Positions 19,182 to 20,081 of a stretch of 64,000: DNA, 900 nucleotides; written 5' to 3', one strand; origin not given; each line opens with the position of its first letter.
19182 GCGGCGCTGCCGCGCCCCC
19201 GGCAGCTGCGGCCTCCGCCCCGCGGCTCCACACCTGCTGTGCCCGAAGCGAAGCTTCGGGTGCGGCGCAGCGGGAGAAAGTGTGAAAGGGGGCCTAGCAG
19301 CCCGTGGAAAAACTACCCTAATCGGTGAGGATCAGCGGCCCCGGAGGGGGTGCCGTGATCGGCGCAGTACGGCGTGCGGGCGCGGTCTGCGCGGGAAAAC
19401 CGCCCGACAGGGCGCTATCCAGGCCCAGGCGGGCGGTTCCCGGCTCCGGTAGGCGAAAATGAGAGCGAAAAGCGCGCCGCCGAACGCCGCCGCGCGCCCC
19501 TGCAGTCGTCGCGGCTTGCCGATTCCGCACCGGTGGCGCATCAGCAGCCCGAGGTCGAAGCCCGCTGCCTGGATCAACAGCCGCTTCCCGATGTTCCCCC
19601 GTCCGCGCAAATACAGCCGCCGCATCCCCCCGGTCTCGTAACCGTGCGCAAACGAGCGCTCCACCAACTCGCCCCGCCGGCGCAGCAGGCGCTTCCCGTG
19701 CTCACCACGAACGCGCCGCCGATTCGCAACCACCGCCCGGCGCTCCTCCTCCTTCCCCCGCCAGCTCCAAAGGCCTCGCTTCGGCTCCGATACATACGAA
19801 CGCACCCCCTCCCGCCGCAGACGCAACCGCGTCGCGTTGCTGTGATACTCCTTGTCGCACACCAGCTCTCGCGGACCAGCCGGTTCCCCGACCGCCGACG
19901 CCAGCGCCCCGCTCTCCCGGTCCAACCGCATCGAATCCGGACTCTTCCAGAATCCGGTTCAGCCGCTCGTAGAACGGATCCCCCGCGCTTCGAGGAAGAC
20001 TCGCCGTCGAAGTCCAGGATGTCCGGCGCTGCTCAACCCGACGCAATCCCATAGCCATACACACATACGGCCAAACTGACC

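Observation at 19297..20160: IS/MITE family with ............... termini present in four forms within 12 kb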

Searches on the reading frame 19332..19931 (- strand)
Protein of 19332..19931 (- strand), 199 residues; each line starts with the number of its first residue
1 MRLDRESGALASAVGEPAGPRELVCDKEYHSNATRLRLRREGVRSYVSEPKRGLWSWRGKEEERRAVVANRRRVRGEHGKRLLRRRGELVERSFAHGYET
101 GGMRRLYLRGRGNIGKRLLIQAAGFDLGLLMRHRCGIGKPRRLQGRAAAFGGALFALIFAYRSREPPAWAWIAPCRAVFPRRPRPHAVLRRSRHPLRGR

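Call 9: search_protein_families(library=pfam, proteins=[window:19332-19931:-], max_evalue=0.1)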
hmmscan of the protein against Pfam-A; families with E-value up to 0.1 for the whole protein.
window:19332-19931:- (199 aa): 1 family
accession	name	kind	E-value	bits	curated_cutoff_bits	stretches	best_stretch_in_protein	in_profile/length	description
PF13751.12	DDE_Tnp_1_6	-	0.0014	19.4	25.1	1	66-125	60-119/125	Transposase DDE domain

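Call 13: find_homologous_proteins(query=window:19332-19931:-)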
Query window:19332-19931:- (199 aa): 2832 proteins with E <= 0.001 among 5477 candidates; the best 120 are listed.
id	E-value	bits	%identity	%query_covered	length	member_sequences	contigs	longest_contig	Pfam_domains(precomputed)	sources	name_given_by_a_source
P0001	7.6e-125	432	100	100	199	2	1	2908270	-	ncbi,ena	-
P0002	2.0e-54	202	56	94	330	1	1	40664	PF01609.28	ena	-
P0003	5.3e-51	191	60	84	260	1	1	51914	PF13751.13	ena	-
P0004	3.4e-48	182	64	72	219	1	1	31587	-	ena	-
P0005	1.2e-46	177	63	73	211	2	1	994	PF13751.13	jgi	jgi:transposase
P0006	1.2e-46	177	60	78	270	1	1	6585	PF13751.13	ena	-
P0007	3.6e-46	175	54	89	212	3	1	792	PF13751.13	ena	-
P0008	6.0e-46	175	65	65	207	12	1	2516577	-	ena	-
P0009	1.3e-45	173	58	78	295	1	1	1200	-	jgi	jgi:transposase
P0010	1.5e-45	173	56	85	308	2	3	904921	PF01609.28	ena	-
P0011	2.1e-45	173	57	79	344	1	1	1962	PF01609.28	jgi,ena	-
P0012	2.1e-45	173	55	80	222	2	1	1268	PF13751.13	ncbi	-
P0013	2.2e-45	173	54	87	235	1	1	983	PF01609.28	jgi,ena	-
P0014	2.2e-45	173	55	80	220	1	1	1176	PF13751.13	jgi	jgi:transposase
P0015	2.4e-45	173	56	79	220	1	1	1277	PF13751.13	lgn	-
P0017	6.3e-45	171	59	75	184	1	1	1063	PF13751.13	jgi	-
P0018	6.9e-45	171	68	60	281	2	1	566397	PF01609.28,PF13751.13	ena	-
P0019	7.0e-45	171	55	85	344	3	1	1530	PF01609.28,PF13751.13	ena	-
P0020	7.3e-45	171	65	69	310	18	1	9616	PF01609.28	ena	-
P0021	1.2e-44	170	56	81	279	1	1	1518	PF01609.28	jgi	-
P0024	2.1e-44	169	61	79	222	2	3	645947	PF01609.28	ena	-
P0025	2.2e-44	169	62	71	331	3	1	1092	PF01609.28,PF13751.13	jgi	jgi:transposase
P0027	2.3e-44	169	54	85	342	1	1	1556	PF01609.28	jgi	-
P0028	2.4e-44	169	58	78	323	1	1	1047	PF01609.28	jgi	jgi:transposase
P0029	3.6e-44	169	60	71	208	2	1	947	PF13751.13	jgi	-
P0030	5.3e-44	168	54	83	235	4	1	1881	PF01609.28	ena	-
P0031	5.8e-44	168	54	80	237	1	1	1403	PF01609.28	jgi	jgi:transposase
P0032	5.9e-44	168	56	83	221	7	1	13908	PF13751.13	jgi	jgi:transposase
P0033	6.2e-44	168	56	78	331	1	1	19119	PF01609.28,PF13751.13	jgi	jgi:transposase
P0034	6.3e-44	168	59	74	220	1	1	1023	PF01609.28,PF13751.13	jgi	jgi:transposase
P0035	6.7e-44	168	57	82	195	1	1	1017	PF13751.13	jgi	-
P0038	6.9e-44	168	65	65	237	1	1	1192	PF01609.28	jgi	jgi:transposase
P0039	7.4e-44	168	55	76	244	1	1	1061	PF01609.28,PF13751.13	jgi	jgi:transposase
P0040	7.4e-44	168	51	91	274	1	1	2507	PF01609.28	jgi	jgi:transposase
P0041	7.4e-44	168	63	67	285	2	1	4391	PF01609.28,PF13751.13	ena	-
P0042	8.1e-44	168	59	73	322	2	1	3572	PF01609.28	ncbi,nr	ncbi:MAG: transposase, partial [Candidatus Sericytochromatia bacterium]|nr:transposase [Candidatus T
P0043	8.3e-44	168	56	80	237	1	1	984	PF13751.13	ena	-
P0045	1.2e-43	167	59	76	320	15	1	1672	PF01609.28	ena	-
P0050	1.3e-43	167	60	70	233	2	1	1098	PF01609.28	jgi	jgi:transposase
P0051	1.3e-43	167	57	76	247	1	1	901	PF01609.28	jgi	jgi:transposase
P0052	1.3e-43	167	54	84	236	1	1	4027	PF01609.28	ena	-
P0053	1.4e-43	167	63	68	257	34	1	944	PF01609.28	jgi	jgi:transposase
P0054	1.9e-43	166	61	70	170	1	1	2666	PF13751.13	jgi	jgi:transposase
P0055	2.0e-43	166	51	90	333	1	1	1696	PF01609.28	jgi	jgi:transposase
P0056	2.2e-43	166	51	91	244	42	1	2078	PF01609.28,PF13751.13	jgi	jgi:transposase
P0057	2.4e-43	166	53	88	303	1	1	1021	PF01609.28,PF13751.13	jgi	-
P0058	2.4e-43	166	60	65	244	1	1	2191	PF01609.28,PF13751.13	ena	-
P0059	2.5e-43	166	59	77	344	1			PF13751.13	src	-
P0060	2.7e-43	166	60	75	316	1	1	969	PF01609.28,PF13751.13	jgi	-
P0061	2.8e-43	166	57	80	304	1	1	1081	PF01609.28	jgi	jgi:transposase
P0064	3.0e-43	166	56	75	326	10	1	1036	PF01609.28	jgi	jgi:transposase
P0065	3.7e-43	165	60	71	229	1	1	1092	PF01609.28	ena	-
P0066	3.8e-43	165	51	97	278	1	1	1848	PF01609.28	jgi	jgi:transposase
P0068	4.0e-43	165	59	75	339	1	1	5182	PF01609.28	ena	-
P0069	4.1e-43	165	57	76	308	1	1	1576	PF01609.28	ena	-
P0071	5.1e-43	165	56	76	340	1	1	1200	PF01609.28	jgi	jgi:transposase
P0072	5.4e-43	165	57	78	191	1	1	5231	PF13751.13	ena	-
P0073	5.5e-43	165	62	67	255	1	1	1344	PF01609.28,PF13751.13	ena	-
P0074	5.5e-43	165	65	66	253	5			PF01609.28,PF13751.13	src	-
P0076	5.7e-43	165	59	73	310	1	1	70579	PF01609.28,PF13751.13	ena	-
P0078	5.9e-43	165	63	68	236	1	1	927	PF01609.28,PF13751.13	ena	-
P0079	5.9e-43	165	53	82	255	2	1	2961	PF01609.28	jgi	jgi:transposase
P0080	5.9e-43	165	58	72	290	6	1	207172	PF01609.28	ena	-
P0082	6.3e-43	165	55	83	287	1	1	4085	PF01609.28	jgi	jgi:transposase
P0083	6.4e-43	165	53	90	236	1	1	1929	PF01609.28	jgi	jgi:transposase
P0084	6.5e-43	165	66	64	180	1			PF13751.13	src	-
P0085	6.6e-43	165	57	69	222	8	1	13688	PF13751.13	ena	-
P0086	7.1e-43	164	58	70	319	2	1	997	PF01609.28,PF13751.13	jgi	jgi:transposase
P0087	7.7e-43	164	52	82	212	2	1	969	PF13751.13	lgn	-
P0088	7.9e-43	164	51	89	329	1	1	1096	PF01609.28,PF13751.13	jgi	jgi:transposase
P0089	8.1e-43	164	56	83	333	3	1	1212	PF01609.28,PF13751.13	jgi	jgi:transposase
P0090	8.7e-43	164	57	78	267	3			PF01609.28,PF13751.13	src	-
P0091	8.9e-43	164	60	69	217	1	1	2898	PF01609.28,PF13751.13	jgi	jgi:transposase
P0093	9.1e-43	164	61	68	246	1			PF01609.28,PF13751.13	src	-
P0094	9.4e-43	164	51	92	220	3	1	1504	PF13751.13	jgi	-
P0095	9.6e-43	164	60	69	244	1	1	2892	PF01609.28,PF13751.13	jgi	jgi:transposase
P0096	9.9e-43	164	57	80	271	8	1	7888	PF01609.28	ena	-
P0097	1.1e-42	164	56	76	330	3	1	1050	PF01609.28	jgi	jgi:transposase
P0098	1.2e-42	164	56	74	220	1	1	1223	PF13751.13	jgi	-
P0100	1.3e-42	164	63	68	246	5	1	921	PF01609.28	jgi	jgi:transposase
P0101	1.3e-42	164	60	64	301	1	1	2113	PF01609.28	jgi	jgi:transposase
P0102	1.4e-42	164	53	88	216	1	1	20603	PF13751.13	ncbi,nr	ncbi:MAG TPA: transposase [Thermoanaerobaculia bacterium]|nr:transposase [Thermoanaerobaculia bacter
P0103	1.4e-42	164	52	85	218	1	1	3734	PF13751.13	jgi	jgi:transposase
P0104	1.4e-42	163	58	74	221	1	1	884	PF01609.28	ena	-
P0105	1.4e-42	163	52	87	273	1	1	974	PF01609.28,PF13751.13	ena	-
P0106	1.5e-42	163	60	69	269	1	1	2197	PF01609.28,PF13751.13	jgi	jgi:transposase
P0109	1.6e-42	163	58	76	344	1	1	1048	PF01609.28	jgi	jgi:transposase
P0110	1.6e-42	163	58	78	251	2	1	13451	PF01609.28,PF13751.13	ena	-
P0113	1.9e-42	163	58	79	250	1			PF01609.28,PF13751.13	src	-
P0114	2.0e-42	163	61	69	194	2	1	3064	PF01609.28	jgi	-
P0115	2.1e-42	163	55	73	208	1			PF13751.13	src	-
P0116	2.2e-42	163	59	67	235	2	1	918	PF01609.28,PF13751.13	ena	-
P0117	2.2e-42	163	50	92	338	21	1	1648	PF01609.28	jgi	jgi:transposase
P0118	2.2e-42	163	58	72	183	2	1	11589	PF13751.13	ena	-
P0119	2.2e-42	163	50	86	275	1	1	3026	PF01609.28,PF13751.13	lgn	-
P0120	2.2e-42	163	63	65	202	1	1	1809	PF13751.13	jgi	jgi:transposase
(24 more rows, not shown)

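Call 14: find_encoding_contigs(protein=P0001, flank=2000, max_places=3)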
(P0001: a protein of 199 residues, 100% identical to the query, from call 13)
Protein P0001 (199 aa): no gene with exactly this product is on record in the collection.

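Call 19: find_encoding_contigs(protein=P0121, flank=5000, max_places=6)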
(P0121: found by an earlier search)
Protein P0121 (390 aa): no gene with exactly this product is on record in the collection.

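Call 21: search_protein_families(library=ncbifam, proteins=[P0121, P0027, P0001], max_evalue=0.01)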
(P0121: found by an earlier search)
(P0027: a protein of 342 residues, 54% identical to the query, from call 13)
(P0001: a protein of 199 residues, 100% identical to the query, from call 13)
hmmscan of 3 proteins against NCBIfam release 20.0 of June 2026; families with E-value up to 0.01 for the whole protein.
P0121 (390 aa): 4 families
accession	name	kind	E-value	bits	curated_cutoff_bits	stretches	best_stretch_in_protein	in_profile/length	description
NF033551.1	transpos_IS1182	equivalog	2.2e-33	115.9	270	2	2-186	49-279/488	IS1182 family transposase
NF033581.1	transpos_IS5_4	equivalog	2.2e-15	56.8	140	1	2-269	29-262/285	IS5 family transposase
NF033593.1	transpos_ISNCY_1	equivalog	1.6e-12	46.8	325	1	2-101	46-143/444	ISNCY family transposase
NF033578.1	transpos_IS5_1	equivalog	9.5e-05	21.7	275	0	198-310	328-418/419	IS5 family transposase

P0027 (342 aa): 5 families
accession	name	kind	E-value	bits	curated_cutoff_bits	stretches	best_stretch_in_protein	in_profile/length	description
NF033551.1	transpos_IS1182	equivalog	3.3e-28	98.8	270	2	3-214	108-355/488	IS1182 family transposase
NF033581.1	transpos_IS5_4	equivalog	3.3e-12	46.3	140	1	8-277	93-284/285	IS5 family transposase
NF033593.1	transpos_ISNCY_1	equivalog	4.6e-07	28.9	325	1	169-225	344-399/444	ISNCY family transposase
NF033578.1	transpos_IS5_1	equivalog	1.1e-05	24.8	275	1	118-282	285-418/419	IS5 family transposase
NF033580.1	transpos_IS5_3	equivalog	1.9e-05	24.3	110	1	87-222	102-219/258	IS5 family transposase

P0001 (199 aa): 1 family
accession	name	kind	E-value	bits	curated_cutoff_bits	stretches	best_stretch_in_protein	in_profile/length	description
NF033551.1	transpos_IS1182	equivalog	1.5e-05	24.1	270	1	65-124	420-479/488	IS1182 family transposase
